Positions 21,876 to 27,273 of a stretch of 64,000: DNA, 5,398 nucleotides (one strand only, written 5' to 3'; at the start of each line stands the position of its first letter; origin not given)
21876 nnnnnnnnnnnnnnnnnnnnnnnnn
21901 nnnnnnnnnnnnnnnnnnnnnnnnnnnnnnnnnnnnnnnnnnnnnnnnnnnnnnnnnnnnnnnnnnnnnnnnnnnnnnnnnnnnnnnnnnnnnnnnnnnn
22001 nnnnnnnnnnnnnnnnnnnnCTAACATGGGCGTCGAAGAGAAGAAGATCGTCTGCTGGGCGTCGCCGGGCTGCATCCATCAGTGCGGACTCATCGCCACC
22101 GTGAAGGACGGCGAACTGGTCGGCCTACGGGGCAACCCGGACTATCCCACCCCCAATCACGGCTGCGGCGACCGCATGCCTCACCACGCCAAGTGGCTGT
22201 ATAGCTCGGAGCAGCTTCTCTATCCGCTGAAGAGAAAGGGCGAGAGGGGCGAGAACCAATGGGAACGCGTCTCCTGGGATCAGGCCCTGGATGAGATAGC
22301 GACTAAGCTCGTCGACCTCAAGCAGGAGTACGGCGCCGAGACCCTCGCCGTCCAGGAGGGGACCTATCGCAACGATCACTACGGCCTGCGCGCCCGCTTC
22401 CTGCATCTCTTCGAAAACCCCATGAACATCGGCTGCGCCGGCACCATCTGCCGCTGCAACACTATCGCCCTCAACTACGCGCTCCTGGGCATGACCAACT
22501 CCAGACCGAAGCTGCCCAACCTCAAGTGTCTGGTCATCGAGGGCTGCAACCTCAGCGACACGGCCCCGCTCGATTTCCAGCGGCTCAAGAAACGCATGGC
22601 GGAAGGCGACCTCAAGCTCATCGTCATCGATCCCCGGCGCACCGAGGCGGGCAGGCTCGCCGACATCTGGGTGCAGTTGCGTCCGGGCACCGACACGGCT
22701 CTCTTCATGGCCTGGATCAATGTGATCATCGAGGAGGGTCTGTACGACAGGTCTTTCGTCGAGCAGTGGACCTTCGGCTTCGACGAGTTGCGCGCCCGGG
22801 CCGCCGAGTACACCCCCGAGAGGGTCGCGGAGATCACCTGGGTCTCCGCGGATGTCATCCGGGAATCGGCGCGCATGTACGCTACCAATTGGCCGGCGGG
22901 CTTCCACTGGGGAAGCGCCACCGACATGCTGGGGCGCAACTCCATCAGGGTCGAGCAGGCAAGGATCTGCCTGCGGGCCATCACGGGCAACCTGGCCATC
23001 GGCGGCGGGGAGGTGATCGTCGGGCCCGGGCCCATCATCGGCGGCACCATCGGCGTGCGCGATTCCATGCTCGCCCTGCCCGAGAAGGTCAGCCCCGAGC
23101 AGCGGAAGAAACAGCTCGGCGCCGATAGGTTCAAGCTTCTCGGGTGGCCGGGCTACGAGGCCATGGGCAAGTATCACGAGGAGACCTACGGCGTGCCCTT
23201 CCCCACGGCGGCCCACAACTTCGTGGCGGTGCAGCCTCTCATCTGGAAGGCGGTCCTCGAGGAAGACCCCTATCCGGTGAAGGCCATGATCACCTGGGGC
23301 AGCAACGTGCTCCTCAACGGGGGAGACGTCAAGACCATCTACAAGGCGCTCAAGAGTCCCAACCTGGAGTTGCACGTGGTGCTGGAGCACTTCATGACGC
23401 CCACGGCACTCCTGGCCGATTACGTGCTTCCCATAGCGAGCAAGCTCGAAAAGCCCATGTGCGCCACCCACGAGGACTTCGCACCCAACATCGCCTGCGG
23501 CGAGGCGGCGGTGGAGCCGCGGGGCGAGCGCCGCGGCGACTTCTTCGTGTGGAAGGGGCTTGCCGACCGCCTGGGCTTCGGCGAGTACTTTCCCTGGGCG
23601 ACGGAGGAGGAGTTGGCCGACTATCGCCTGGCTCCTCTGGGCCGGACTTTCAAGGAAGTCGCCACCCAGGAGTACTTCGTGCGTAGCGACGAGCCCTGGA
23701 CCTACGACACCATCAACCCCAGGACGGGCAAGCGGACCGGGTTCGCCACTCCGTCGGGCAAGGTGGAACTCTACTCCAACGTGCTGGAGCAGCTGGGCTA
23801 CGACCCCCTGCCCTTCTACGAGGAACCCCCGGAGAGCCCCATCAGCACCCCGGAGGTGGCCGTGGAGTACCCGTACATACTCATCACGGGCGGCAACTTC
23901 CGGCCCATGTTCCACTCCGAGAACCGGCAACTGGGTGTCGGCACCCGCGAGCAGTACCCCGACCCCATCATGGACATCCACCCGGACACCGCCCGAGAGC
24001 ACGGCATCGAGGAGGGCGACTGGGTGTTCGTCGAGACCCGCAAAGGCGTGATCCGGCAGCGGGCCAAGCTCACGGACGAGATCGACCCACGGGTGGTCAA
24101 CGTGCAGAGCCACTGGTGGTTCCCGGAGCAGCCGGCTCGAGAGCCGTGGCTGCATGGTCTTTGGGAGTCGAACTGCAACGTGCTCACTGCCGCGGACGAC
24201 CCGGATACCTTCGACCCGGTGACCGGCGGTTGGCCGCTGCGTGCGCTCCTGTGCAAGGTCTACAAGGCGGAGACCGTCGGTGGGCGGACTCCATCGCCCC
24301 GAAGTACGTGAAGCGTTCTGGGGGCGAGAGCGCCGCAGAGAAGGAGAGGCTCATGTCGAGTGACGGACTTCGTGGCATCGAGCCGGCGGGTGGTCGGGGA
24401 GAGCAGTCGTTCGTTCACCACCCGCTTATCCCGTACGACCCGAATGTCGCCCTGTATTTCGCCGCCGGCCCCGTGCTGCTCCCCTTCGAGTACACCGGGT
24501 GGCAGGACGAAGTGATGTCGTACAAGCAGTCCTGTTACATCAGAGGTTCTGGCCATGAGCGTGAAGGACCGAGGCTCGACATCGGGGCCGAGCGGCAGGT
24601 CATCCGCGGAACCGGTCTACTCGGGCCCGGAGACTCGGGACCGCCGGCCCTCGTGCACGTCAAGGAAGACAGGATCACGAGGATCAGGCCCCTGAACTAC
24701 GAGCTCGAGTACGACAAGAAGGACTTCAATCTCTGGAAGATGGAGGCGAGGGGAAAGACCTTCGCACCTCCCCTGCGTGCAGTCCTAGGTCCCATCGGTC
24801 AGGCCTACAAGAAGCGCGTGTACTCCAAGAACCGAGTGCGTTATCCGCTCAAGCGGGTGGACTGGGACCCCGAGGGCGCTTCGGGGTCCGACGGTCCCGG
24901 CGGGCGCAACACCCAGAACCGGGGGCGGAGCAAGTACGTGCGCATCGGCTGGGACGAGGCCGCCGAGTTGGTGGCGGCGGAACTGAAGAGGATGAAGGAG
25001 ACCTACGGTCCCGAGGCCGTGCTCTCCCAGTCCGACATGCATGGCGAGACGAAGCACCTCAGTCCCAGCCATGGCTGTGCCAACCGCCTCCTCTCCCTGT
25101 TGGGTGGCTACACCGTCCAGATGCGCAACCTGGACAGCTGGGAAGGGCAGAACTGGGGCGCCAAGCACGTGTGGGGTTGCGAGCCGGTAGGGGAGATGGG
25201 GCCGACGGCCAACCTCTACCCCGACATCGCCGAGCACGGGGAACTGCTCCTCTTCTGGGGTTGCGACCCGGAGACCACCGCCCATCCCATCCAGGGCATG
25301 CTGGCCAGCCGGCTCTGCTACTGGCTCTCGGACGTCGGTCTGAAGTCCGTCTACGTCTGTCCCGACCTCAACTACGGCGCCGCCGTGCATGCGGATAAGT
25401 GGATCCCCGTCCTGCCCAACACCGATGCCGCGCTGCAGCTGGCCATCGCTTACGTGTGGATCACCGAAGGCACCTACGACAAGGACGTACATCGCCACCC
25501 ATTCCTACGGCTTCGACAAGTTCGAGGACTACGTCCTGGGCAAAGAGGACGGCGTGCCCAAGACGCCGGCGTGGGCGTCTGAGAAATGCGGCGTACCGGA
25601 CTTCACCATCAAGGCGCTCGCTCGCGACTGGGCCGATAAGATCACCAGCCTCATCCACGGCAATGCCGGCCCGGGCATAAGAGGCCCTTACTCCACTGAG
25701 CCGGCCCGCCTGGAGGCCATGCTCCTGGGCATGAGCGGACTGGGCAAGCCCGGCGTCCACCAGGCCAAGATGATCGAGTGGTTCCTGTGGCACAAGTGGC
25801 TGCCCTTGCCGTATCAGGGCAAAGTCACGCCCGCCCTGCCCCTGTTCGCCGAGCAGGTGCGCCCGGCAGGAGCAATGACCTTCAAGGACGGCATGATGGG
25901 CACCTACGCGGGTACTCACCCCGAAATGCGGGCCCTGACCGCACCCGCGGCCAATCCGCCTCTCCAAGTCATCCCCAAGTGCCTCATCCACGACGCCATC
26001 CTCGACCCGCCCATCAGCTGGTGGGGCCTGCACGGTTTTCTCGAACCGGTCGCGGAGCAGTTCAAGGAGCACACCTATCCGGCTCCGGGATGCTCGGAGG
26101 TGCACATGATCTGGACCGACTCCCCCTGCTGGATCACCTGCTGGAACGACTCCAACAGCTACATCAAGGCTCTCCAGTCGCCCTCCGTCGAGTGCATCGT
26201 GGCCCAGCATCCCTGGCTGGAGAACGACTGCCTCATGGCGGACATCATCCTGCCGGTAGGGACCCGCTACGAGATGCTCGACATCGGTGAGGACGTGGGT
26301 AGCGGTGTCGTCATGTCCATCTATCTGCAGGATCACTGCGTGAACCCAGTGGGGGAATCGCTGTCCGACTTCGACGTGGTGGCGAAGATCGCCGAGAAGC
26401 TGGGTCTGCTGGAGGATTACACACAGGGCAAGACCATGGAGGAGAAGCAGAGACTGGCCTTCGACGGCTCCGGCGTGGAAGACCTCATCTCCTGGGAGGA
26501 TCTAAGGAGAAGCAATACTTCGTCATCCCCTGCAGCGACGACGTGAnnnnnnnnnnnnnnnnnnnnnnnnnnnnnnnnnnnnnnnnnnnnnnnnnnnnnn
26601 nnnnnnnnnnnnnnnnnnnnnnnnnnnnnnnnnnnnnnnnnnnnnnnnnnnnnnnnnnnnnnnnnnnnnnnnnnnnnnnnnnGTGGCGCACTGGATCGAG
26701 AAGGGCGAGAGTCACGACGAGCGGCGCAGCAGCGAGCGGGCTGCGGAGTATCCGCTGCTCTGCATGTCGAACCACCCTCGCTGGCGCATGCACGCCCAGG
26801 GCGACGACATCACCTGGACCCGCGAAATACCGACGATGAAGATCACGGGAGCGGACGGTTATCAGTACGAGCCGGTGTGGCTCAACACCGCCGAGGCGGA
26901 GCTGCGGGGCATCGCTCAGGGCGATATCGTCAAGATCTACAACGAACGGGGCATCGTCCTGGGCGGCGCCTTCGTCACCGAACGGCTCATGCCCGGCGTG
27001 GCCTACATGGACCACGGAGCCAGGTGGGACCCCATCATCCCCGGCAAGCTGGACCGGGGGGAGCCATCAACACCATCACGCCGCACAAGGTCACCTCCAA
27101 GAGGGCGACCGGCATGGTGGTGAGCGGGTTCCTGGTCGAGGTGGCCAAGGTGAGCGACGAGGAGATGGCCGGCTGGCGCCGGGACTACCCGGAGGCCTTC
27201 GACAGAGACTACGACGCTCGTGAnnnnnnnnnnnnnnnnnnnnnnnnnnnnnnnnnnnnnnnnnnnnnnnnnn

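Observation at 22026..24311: Acetylene-hydratase-like cytoplasmic Mo/W enzyme embedded in the transhydroxylase array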

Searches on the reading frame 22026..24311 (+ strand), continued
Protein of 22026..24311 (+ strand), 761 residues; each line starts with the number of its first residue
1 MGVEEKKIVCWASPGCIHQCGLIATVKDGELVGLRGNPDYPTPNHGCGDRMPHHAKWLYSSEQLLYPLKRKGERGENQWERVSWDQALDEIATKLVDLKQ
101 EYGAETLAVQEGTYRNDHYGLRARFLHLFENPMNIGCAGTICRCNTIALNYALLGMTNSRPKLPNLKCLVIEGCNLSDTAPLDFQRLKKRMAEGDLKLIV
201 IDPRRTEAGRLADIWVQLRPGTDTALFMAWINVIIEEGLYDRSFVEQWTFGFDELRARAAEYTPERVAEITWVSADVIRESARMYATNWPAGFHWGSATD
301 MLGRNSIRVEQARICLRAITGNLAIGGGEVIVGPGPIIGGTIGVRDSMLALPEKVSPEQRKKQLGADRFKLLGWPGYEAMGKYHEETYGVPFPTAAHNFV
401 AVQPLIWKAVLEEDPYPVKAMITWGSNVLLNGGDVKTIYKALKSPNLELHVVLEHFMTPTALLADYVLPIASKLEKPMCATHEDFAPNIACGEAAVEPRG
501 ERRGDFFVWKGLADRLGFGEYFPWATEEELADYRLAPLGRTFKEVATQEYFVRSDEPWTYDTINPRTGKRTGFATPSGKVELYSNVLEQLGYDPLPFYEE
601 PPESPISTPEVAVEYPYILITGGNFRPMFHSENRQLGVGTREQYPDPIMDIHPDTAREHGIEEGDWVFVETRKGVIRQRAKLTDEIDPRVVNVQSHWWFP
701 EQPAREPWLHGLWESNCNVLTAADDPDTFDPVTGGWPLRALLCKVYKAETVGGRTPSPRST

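Call 78: fold_search(model_id=the predicted structure, library=pdb)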
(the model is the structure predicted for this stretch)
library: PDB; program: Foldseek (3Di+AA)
matches with E <= 10: 645; with E <= 0.001: 172
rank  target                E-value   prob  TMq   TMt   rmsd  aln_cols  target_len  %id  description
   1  2e7z                  5.4e-61  1.00  0.86  0.90   3.3       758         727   36  Acetylene Hydratase from Pelobacter acetylenicus (released 2007-02-27)
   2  2vpw_A                4.9e-40  1.00  0.75  0.77   5.4       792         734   24  Polysulfide reductase with bound menaquinone (released 2008-06-10)
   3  1fdi                  1.1e-39  1.00  0.71  0.75   6.7       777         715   22  OXIDIZED FORM OF FORMATE DEHYDROGENASE H FROM E. COLI COMPLEXED WITH THE INHIBITOR NITRITE (released 1997-08-20)
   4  2v3v                  2.5e-39  1.00  0.74  0.78   5.7       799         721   21  A New Catalytic Mechanism of Periplasmic Nitrate Reductase from Desulfovibrio desulfuricans ATCC 27774 from Crystallogra (released 2008-03-18)
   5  2jio                  4.5e-39  1.00  0.72  0.76   6.0       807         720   22  A New Catalytic Mechanism of Periplasmic Nitrate Reductase from Desulfovibrio desulfuricans ATCC 27774 from Crystallogra (released 2008-03-18)
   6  7vw6_A                4.8e-39  1.00  0.71  0.60   6.4       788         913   21  Cryo-EM Structure of Formate Dehydrogenase 1 from Methylorubrum extorquens AM1 (released 2022-06-01)
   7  2v45                  4.8e-39  1.00  0.73  0.77   6.1       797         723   22  A New Catalytic Mechanism of Periplasmic Nitrate Reductase from Desulfovibrio desulfuricans ATCC 27774 from Crystallogra (released 2008-03-18)
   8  8j83_A                2.1e-38  1.00  0.71  0.60   6.3       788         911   22  Crystal structure of formate dehydrogenase from Methylorubrum extorquens AM1 (released 2023-10-11)
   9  2nap                  3.4e-38  1.00  0.73  0.77   5.9       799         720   23  DISSIMILATORY NITRATE REDUCTASE (NAP) FROM DESULFOVIBRIO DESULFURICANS (released 1999-09-19)
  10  7z0t_A                3.6e-38  1.00  0.72  0.76   6.3       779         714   24  Structure of the Escherichia coli formate hydrogenlyase complex (aerobic preparation, composite structure) (released 2022-09-28)
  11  6cz7_C                3.5e-37  1.00  0.75  0.71   5.4       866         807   18  The arsenate respiratory reductase (Arr) complex from Shewanella sp. ANA-3 (released 2018-08-15)
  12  6cz7_A                3.7e-37  1.00  0.76  0.71   5.4       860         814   19  The arsenate respiratory reductase (Arr) complex from Shewanella sp. ANA-3 (released 2018-08-15)
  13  7l5s                  6.6e-37  1.00  0.69  0.68   5.9       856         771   20  Crystal Structure of Haemophilus influenzae MtsZ at pH 5.5 (released 2021-04-21)
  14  7l5i                  6.6e-37  1.00  0.67  0.67   6.0       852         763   20  Crystal Structure of Haemophilus influenzae MtsZ at pH 7.0 (released 2021-04-21)
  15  1aa6                  1.6e-36  1.00  0.69  0.74   6.9       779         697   22  REDUCED FORM OF FORMATE DEHYDROGENASE H FROM E. COLI (released 1997-08-20)
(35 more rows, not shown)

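Call 81: find_encoding_contigs(protein=P0080, flank=8000, max_places=1)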
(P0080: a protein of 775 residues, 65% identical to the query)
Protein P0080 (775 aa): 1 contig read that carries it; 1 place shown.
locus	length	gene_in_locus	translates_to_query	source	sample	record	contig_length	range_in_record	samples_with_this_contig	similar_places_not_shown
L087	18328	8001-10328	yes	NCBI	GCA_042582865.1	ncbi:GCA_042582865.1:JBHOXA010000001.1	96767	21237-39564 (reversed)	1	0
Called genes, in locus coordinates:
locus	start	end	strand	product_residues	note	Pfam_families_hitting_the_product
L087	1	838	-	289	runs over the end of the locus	PF05681:Fumerase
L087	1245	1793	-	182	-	PF14512:TM1586_NiRdase (faint), PF00881:Nitroreductase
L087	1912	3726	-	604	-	PF02129:Peptidase_S15, PF08530:PepX_C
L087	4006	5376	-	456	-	PF00496:SBP_bac_5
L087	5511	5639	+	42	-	-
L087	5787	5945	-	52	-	-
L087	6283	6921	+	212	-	PF00072:Response_reg, PF00196:GerE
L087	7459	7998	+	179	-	PF01872:RibD_C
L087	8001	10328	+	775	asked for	PF00384:Molybdopterin, PF01568:Molydop_binding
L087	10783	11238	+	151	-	PF03773:ArsP_1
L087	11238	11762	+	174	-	PF03773:ArsP_1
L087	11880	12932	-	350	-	PF00589:Phage_integrase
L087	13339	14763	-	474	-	PF05935:Arylsulfotrans, PF14269:Arylsulfotran_2 (faint)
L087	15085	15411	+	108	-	-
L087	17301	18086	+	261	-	PF03099:BPL_LplA_LipB, PF02237:BPL_C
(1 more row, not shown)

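Call 82: find_encoding_contigs(protein=P0116, flank=8000, max_places=1)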
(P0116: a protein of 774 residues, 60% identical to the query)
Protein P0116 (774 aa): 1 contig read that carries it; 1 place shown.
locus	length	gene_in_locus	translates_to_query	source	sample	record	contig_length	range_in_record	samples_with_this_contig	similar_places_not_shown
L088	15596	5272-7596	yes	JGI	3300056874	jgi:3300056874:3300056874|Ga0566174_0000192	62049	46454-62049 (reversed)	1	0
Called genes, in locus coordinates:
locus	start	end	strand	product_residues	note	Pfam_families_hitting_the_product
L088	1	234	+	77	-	?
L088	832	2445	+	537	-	PF21827:New_glue (faint), PF00496:SBP_bac_5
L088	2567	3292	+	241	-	PF00881:Nitroreductase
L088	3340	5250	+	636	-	PF02730:AFOR_N, PF01314:AFOR_C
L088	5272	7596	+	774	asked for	PF04879:Molybdop_Fe4S4 (weak), PF00384:Molybdopterin, PF01568:Molydop_binding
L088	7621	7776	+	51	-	-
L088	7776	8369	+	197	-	-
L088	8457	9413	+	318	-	PF19300:BPD_transp_1_N, PF00528:BPD_transp_1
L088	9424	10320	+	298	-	PF12911:OppC_N, PF00528:BPD_transp_1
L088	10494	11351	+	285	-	PF00756:Esterase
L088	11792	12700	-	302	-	PF01545:Cation_efflux, PF16916:ZT_dimer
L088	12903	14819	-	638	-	PF02730:AFOR_N, PF01314:AFOR_C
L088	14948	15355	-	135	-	-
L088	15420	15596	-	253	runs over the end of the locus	PF02596:DUF169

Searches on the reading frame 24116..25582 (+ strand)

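Call 5: search_protein_families(library=pfam, proteins=[window:24116-25582:+])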
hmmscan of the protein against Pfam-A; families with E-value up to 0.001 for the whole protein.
window:24116-25582:+ (488 aa): 2 families
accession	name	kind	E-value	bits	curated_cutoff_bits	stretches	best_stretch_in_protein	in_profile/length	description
PF00384.28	Molybdopterin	-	4.4e-15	56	24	1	240-456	1-182/353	Molybdopterin oxidoreductase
PF21423.2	AhtL-like_1st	-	2.6e-11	43.4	27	1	177-232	2-53/55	Pyrogallol hydroxytransferase large subunit-like, domain 1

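Call 6: search_protein_families(library=ncbifam, proteins=[window:24116-25582:+])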
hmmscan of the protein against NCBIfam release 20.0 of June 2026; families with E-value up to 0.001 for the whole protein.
window:24116-25582:+ (488 aa): 14 families
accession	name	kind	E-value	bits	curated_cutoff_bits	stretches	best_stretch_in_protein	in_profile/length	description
TIGR02166.1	dmsA_ynfE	subfamily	5.7e-30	104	777.7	1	228-457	92-293/794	DMSO/selenate family reductase complex A subunit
TIGR00509.1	bisC_fam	subfamily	7.4e-27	93.9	1017.55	1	230-457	34-253/772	molybdopterin guanine dinucleotide-containing S/N-oxide reductase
TIGR03479.1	DMSO_red_II_alp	subfamily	4.7e-20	71.3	984.75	1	228-457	108-301/913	molybdopterin-dependent oxidoreductase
NF011682.0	PRK15102.1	equivalog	7.6e-19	67.3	909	1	231-458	84-307/829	trimethylamine-N-oxide reductase TorA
TIGR02164.1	torA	equivalog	1.1e-17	63.5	1465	1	232-458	81-303/824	trimethylamine-N-oxide reductase TorA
NF041885.1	selenate_YnfE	exception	4.2e-16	57.9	1675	1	228-456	96-299/805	selenate/tellurate reductase subunit YnfE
NF011566.1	PRK14990.1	exception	7.5e-16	57.3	1600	1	228-457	107-313/814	dimethylsulfoxide reductase subunit A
NF041884.1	selenate_YnfF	exception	5.3e-15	54.4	1650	1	228-457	93-293/798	selenate/tellurate reductase subunit YnfF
NF012032.0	PRK15488.1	equivalog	5.2e-12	44.6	694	2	267-320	107-163/759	thiosulfate reductase PhsA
TIGR01591.1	Fdh-alpha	equivalog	5.8e-10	37.9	666.25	1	269-457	60-232/672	formate dehydrogenase subunit alpha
TIGR01580.1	narG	equivalog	9.2e-10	36.7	1084.15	1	267-459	150-324/1235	nitrate reductase subunit alpha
NF041783.2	mnquin_red_QrcB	equivalog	1.6e-09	36.5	440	1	409-454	239-283/695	menaquinone reductase molybdopterin-binding-like subunit QrcB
NF042978.1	EthbenzDh_ebdA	equivalog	7.7e-08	30.5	2000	1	228-457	130-323/977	ethylbenzene dehydrogenase subunit alpha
NF041714.1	arsenate_red_ArrA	equivalog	6.7e-05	21.2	1600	1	410-457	244-290/848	arsenate respiratory reductase molybdopterin-containing subunit ArrA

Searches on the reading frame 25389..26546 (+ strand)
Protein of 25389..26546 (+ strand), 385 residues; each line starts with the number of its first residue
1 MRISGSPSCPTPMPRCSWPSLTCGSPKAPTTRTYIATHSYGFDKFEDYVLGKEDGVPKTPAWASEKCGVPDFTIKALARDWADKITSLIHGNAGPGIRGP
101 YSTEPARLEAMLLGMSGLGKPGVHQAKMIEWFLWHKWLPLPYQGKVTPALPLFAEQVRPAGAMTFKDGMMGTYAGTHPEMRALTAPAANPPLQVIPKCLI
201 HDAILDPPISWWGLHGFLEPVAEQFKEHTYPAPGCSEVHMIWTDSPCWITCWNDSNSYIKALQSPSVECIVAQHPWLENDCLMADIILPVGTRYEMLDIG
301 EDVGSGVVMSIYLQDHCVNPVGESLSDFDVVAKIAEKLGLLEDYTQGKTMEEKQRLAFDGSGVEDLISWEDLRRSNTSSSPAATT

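Call 5: search_protein_families(library=pfam, proteins=[window:25389-26546:+])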
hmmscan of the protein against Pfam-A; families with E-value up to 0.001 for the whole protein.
window:25389-26546:+ (385 aa): 1 family
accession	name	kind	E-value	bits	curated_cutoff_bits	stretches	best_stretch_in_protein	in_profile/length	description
PF00384.28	Molybdopterin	-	4.7e-05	23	24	1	236-337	257-353/353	Molybdopterin oxidoreductase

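Call 6: search_protein_families(library=ncbifam, proteins=[window:25389-26546:+])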
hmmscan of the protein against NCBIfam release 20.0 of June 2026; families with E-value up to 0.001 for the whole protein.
window:25389-26546:+ (385 aa): 11 families
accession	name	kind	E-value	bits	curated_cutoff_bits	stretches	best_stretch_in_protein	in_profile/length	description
TIGR00509.1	bisC_fam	subfamily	5.6e-30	104.2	1017.55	2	31-91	251-311/772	molybdopterin guanine dinucleotide-containing S/N-oxide reductase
TIGR02166.1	dmsA_ynfE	subfamily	7.3e-24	83.8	777.7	2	237-359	454-578/794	DMSO/selenate family reductase complex A subunit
NF011682.0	PRK15102.1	equivalog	2.7e-22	78.7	909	2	33-93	306-366/829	trimethylamine-N-oxide reductase TorA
TIGR02164.1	torA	equivalog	2.4e-21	75.6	1465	2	33-93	302-362/824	trimethylamine-N-oxide reductase TorA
NF011566.1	PRK14990.1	exception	1.4e-14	53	1600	2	238-374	475-615/814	dimethylsulfoxide reductase subunit A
NF012032.0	PRK15488.1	equivalog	6.5e-08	31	694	1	255-357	447-545/759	thiosulfate reductase PhsA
TIGR03479.1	DMSO_red_II_alp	subfamily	2e-07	29.5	984.75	1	58-339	398-644/913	molybdopterin-dependent oxidoreductase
NF041885.1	selenate_YnfE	exception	2e-06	25.9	1675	1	44-97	323-377/805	selenate/tellurate reductase subunit YnfE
TIGR01591.1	Fdh-alpha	equivalog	5.3e-05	21.5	666.25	1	256-355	402-496/672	formate dehydrogenase subunit alpha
NF042978.1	EthbenzDh_ebdA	equivalog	0.00012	19.9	2000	0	226-339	590-700/977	ethylbenzene dehydrogenase subunit alpha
NF041884.1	selenate_YnfF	exception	0.00092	17.2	1650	0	44-113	316-385/798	selenate/tellurate reductase subunit YnfF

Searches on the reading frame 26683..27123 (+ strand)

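Call 10: search_protein_families(library=pfam, proteins=[window:26683-27123:+], max_evalue=0.01)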
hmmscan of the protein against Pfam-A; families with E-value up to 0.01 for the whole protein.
window:26683-27123:+ (146 aa): 1 family
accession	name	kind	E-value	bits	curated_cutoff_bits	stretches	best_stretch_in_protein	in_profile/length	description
PF01568.27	Molydop_binding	-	1.8e-13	50.9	26.8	1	57-113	25-80/110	Molydopterin dinucleotide binding domain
